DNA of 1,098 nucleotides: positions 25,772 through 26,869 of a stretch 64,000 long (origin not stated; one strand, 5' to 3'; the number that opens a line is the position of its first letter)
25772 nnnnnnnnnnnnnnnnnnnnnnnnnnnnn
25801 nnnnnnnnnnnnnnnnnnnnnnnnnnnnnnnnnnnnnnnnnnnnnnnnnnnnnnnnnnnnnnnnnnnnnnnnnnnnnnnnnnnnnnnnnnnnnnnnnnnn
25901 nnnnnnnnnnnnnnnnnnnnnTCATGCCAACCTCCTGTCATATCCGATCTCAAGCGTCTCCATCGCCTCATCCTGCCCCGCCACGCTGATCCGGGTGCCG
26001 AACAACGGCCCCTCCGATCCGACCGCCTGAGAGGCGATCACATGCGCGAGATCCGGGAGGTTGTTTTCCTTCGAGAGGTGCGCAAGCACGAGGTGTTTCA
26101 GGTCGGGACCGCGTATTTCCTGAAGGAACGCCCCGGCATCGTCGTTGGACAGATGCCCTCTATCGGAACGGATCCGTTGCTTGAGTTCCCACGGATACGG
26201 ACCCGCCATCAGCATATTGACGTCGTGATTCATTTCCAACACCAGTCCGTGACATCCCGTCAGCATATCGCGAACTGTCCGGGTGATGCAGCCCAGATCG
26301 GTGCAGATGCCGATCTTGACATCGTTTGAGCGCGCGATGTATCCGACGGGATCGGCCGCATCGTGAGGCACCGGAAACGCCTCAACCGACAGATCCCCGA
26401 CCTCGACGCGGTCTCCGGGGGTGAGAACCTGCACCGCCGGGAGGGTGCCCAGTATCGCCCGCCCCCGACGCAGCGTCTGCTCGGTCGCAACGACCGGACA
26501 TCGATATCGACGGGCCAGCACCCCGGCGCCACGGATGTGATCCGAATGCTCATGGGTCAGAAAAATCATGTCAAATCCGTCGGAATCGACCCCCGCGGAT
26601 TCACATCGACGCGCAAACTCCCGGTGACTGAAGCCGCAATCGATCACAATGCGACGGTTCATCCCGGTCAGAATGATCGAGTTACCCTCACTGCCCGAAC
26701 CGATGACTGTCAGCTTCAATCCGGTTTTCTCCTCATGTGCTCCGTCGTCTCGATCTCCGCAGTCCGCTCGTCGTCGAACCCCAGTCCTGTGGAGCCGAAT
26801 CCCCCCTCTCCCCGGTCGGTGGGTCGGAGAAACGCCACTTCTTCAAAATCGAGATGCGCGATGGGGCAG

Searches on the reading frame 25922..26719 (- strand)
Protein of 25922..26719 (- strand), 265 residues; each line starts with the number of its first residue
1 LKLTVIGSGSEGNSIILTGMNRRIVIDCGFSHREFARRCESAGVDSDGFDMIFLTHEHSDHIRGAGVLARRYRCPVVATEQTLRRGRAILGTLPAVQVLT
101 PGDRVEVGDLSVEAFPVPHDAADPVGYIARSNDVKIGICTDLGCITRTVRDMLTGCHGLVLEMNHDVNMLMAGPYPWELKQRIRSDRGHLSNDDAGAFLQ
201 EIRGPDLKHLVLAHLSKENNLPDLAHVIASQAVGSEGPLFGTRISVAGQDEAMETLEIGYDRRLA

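Call 24: search_protein_families(library=pfam, proteins=[window:25922-26719:-], max_evalue=0.0001)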
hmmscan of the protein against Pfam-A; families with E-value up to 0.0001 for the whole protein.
window:25922-26719:- (265 aa): 3 families
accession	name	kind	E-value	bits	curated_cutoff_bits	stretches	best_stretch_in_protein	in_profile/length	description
PF12706.13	Lactamase_B_2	-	3.1e-21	76.3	27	1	22-212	1-197/200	Beta-lactamase superfamily domain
PF00753.33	Lactamase_B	-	8.2e-12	45.9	22.7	1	11-128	5-138/196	Metallo-beta-lactamase superfamily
PF13483.12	Lactamase_B_3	-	1.5e-05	25.5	24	1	12-123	7-86/160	Beta-lactamase superfamily domain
